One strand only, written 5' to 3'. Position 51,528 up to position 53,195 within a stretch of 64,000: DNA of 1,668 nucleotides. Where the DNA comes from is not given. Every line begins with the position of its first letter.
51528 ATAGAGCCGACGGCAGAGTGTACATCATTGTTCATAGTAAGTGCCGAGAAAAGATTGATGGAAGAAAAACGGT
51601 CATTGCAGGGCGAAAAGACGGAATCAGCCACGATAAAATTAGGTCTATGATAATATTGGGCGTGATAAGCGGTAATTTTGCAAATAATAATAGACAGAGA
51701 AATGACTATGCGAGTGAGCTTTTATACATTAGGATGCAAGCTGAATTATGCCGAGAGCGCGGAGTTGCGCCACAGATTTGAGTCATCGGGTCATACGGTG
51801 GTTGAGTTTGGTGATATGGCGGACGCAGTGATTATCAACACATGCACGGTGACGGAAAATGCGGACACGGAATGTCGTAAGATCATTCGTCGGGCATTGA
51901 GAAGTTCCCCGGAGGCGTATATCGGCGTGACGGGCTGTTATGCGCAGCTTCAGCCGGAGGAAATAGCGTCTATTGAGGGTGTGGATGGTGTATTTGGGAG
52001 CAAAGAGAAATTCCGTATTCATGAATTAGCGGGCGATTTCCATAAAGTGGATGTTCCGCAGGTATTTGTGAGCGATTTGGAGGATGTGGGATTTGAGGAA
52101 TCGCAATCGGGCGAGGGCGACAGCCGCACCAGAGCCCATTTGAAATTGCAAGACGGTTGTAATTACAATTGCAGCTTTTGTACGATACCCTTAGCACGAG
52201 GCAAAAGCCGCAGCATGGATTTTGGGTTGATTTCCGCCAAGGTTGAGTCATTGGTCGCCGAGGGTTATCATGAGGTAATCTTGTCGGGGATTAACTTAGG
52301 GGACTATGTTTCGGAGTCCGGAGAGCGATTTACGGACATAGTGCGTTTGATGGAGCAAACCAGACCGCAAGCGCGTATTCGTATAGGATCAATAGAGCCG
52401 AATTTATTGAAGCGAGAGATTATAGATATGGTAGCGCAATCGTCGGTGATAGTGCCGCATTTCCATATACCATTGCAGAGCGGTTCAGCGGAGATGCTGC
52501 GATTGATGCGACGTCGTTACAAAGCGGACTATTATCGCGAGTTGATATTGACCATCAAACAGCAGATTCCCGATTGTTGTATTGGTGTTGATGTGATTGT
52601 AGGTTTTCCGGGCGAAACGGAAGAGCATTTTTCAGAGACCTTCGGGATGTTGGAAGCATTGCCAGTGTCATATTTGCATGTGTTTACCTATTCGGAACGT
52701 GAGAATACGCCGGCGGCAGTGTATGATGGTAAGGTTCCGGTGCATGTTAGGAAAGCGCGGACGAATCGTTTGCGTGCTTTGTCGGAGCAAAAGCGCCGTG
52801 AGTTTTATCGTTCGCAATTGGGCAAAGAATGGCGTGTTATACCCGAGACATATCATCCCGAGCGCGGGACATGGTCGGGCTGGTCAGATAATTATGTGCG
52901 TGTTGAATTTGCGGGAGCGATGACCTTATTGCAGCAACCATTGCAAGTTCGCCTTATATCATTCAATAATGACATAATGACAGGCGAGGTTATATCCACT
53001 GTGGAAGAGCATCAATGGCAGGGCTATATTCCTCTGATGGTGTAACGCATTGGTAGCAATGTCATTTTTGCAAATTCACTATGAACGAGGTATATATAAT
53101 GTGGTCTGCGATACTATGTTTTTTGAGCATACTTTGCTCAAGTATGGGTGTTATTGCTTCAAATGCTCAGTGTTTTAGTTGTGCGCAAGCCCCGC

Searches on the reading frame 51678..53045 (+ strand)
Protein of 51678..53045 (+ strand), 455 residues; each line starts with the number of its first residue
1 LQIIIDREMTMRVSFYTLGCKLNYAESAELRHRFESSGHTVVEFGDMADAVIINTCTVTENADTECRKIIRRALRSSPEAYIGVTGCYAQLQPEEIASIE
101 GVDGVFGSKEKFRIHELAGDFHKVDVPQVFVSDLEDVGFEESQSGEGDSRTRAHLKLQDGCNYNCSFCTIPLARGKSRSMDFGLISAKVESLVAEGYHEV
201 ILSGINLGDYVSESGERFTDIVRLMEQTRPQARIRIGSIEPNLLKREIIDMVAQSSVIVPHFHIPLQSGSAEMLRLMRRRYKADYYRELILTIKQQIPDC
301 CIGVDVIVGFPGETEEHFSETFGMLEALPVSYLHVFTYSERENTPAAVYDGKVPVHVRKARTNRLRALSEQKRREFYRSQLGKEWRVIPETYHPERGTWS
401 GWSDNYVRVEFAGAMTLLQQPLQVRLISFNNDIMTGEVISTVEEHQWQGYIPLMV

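Call 76: search_protein_families(library=pfam, proteins=[window:51678-53045:+], max_evalue=0.00001)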
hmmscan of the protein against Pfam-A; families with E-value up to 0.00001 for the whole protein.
window:51678-53045:+ (455 aa): 2 families
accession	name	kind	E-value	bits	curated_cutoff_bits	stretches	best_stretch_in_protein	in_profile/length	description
PF00919.26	UPF0004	-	1.7e-24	86.1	27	1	12-107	1-98/98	Uncharacterized protein family UPF0004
PF04055.27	Radical_SAM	-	5.1e-22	79.3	29.5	1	157-323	3-164/166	Radical SAM superfamily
